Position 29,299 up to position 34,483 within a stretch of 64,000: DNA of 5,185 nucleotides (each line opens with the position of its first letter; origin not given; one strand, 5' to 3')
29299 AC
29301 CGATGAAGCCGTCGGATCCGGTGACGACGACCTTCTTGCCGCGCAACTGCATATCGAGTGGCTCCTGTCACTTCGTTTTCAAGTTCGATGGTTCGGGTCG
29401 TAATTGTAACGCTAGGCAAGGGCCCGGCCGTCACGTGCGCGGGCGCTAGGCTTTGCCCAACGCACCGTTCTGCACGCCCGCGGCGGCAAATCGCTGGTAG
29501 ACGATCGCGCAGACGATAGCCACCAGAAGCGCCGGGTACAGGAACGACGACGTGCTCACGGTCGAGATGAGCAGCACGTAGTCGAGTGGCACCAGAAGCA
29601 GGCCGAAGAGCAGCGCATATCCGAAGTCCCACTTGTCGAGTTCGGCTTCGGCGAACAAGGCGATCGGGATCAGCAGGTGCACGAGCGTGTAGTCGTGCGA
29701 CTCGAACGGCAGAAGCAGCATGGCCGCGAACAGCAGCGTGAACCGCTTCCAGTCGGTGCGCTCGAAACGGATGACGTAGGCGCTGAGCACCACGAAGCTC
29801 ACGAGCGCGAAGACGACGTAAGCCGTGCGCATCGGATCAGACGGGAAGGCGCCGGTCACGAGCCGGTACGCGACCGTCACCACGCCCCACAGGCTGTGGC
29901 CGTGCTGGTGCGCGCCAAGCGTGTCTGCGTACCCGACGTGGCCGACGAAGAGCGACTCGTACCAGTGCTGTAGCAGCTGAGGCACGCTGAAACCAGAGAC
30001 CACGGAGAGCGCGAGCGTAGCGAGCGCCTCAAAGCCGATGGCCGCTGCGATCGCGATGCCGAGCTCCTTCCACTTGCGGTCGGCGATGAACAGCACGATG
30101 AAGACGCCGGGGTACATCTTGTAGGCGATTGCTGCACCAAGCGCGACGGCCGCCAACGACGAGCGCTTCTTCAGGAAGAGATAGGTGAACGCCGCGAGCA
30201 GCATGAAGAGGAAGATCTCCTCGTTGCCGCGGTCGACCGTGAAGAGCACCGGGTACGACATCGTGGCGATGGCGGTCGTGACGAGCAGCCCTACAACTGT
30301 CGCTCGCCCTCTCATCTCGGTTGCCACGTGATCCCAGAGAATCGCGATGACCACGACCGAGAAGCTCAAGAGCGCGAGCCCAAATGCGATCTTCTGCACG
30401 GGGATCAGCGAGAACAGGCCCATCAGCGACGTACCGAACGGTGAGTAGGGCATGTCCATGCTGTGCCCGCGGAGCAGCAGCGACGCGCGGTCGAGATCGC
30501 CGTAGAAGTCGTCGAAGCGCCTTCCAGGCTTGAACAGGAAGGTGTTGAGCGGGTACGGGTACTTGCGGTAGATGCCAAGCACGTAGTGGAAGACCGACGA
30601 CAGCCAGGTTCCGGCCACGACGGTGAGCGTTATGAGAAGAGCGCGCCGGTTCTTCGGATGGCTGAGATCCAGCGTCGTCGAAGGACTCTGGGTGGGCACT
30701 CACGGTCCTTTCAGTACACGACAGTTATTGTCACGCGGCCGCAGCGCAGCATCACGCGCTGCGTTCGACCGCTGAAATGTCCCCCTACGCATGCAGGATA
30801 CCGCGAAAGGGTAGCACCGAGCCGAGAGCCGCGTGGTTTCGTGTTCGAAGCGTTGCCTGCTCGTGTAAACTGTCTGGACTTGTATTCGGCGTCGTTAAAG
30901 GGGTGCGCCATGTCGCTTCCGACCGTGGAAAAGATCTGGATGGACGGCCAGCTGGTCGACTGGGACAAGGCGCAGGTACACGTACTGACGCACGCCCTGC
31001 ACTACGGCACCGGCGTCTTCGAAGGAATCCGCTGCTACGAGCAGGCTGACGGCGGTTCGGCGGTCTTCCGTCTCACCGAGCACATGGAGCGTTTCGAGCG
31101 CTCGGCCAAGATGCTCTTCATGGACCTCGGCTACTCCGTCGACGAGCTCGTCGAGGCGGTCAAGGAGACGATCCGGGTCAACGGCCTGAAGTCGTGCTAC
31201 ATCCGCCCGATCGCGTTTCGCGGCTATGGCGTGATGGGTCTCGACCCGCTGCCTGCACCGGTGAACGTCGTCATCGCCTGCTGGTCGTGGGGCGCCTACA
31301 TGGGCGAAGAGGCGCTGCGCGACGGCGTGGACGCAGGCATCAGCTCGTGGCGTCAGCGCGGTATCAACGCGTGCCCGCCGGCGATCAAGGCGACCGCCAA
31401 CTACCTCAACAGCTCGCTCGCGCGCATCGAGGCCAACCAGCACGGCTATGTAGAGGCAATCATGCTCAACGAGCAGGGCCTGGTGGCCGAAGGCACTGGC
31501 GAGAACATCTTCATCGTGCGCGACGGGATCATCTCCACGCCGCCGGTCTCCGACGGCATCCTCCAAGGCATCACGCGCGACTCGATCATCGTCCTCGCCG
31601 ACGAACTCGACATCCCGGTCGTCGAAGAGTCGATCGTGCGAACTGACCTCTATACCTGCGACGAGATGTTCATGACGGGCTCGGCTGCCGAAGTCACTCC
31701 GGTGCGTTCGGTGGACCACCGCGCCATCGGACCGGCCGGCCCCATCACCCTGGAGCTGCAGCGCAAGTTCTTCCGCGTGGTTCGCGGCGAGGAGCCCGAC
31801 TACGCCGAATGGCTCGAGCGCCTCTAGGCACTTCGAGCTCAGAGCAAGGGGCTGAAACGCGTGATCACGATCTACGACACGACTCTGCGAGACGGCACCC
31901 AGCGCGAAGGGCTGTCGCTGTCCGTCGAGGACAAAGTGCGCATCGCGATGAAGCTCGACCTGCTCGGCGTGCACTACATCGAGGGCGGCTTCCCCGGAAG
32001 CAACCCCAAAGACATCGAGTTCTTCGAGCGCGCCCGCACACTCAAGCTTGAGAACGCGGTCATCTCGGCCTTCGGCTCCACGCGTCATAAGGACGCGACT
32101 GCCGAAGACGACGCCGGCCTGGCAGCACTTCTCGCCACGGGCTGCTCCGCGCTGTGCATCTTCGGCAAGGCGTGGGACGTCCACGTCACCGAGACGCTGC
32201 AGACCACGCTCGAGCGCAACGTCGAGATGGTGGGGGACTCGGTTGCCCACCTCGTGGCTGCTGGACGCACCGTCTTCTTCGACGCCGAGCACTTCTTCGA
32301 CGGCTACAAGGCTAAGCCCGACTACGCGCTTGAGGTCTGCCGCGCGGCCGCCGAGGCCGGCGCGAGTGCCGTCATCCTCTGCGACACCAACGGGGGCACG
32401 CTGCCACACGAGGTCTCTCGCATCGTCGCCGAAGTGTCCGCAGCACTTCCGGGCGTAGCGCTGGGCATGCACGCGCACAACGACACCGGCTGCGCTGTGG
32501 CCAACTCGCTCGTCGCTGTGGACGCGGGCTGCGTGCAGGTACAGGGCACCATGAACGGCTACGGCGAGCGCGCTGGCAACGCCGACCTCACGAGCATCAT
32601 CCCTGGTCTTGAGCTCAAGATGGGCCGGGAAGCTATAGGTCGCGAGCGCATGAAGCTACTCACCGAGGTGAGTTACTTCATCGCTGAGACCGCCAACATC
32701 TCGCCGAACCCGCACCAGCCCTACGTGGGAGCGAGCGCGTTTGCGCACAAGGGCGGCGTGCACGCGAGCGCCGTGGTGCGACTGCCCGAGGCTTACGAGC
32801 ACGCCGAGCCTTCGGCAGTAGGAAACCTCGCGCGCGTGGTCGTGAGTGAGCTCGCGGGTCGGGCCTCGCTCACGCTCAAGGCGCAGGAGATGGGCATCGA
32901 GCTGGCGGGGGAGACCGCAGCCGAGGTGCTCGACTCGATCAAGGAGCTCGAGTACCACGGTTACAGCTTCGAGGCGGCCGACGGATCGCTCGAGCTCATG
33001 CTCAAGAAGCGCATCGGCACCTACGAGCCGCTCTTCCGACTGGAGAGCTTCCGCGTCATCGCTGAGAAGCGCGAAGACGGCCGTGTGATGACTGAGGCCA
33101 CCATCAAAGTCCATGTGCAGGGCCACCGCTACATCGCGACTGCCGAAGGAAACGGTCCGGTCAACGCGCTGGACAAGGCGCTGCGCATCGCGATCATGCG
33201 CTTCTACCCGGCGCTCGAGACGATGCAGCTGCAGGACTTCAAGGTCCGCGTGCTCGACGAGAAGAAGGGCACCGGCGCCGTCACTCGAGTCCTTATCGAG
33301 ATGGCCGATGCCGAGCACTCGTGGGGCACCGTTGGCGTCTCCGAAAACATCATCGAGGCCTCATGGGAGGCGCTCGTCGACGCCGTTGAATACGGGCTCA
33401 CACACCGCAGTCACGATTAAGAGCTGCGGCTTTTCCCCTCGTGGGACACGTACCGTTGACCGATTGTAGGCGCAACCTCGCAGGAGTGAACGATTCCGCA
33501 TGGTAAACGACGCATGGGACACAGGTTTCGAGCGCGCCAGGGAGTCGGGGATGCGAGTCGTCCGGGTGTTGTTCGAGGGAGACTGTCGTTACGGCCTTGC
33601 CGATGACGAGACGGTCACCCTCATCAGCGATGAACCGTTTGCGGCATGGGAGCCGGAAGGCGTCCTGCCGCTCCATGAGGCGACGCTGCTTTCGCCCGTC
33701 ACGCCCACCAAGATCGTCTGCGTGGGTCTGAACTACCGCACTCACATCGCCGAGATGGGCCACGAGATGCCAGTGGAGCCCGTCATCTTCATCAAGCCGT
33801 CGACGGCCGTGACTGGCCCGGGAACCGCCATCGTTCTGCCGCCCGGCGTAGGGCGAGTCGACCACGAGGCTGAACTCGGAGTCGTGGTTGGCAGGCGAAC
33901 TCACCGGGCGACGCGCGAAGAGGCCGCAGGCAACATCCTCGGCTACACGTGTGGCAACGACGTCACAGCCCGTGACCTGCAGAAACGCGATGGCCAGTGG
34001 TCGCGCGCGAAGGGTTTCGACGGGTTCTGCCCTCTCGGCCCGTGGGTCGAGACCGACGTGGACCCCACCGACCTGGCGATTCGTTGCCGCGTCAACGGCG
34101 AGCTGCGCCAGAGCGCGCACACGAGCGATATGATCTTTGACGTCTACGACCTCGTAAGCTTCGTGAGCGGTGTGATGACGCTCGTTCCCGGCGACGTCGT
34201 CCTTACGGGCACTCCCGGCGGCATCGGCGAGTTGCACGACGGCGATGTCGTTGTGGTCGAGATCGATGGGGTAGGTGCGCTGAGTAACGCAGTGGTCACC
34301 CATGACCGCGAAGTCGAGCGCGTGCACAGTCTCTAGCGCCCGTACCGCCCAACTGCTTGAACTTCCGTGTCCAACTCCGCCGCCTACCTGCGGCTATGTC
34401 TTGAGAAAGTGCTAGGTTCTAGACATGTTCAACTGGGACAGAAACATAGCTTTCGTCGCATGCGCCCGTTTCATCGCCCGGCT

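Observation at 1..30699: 30-kb surface-glycan locus built from polyprenyl-phosphate/GT-C machinery plus three rare-sugar pathways, with no Leloir transferase, flippase/polymerase or priming enzyme in view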

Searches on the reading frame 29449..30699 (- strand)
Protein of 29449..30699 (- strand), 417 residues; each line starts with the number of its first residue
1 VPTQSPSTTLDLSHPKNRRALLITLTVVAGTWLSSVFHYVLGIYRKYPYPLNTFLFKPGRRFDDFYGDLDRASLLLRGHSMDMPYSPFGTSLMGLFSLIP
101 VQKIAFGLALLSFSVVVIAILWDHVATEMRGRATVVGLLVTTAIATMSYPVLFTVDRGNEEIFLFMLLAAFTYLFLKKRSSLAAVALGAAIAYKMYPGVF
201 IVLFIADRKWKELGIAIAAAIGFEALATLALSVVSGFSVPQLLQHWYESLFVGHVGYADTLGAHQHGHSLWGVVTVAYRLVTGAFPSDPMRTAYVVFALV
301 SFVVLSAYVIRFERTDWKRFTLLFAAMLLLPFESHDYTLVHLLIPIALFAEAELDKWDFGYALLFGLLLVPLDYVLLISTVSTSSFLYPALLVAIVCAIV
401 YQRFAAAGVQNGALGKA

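Call 6: search_protein_families(library=pfam, proteins=[window:29449-30699:-], max_evalue=0.01)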
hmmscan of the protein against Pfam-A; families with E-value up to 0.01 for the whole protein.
window:29449-30699:- (417 aa): 2 families
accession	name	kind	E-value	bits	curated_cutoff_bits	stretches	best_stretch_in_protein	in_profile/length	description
PF09594.16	GT87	-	2e-19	70.7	25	1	85-328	3-230/237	Glycosyltransferase family 87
PF05007.19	Mannosyl_trans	-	0.00054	20.4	23.4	1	157-254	4-104/259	Mannosyltransferase (PIG-M)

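Call 8: search_protein_families(library=ncbifam, proteins=[window:29449-30699:-], max_evalue=0.01)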
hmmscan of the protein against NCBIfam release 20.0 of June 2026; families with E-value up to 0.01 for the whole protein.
window:29449-30699:- (417 aa): 0 families

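Call 59: search_solved_structures(query=window:29449-30699:-, max_evalue=1, show_alignments=1)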
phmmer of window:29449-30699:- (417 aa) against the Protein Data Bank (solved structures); distinct sequences matched with E-value up to 1: 3.
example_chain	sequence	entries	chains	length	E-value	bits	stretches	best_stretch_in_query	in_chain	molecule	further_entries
23gf_B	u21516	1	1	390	0.00028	23.5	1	139-275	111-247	GPI mannosyltransferase 1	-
23gx_B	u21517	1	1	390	0.00031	23.4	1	139-275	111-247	GPI mannosyltransferase 1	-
9wno_A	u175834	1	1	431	0.0017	21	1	105-311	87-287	GPI mannosyltransferase 1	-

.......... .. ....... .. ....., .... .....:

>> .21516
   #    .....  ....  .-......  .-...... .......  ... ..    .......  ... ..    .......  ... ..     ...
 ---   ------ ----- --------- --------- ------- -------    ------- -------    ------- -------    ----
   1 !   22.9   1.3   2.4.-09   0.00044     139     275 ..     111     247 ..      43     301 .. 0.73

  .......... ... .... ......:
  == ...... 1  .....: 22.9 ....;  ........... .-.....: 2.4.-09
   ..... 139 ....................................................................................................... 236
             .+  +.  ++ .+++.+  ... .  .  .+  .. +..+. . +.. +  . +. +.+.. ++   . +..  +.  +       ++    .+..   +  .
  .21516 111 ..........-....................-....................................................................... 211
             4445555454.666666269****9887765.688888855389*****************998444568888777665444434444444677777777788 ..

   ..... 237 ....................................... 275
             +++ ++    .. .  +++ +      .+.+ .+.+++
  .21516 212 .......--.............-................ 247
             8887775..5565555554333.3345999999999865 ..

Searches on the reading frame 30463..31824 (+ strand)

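Call 6: search_protein_families(library=pfam, proteins=[window:30463-31824:+], max_evalue=0.01)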
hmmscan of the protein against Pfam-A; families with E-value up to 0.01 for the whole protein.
window:30463-31824:+ (454 aa): 1 family
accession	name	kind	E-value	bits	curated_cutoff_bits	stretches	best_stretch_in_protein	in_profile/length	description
PF01063.24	Aminotran_4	-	3e-52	178.1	28.5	1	184-417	1-223/223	Amino-transferase class IV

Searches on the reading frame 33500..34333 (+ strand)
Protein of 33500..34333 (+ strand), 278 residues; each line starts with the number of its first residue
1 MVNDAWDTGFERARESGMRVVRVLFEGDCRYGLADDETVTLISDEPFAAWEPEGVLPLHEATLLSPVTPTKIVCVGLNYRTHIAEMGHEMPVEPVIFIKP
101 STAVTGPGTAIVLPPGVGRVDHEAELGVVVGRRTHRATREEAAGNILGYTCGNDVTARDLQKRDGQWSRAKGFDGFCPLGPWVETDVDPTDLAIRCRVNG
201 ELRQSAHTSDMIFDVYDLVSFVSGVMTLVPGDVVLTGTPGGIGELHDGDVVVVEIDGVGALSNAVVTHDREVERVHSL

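Call 6: search_protein_families(library=pfam, proteins=[window:33500-34333:+], max_evalue=0.01)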
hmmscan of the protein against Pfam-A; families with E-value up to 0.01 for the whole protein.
window:33500-34333:+ (278 aa): 2 families
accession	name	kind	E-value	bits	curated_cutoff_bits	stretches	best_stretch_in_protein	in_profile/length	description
PF01557.24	FAA_hydrolase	-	3e-71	239.9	23.9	1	71-266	1-214/214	Fumarylacetoacetate (FAA) hydrolase C-terminal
PF10370.14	Rv2993c-like_N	-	2.2e-10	41.7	21.3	1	18-66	1-50/50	Rv2993c-like, N-terminal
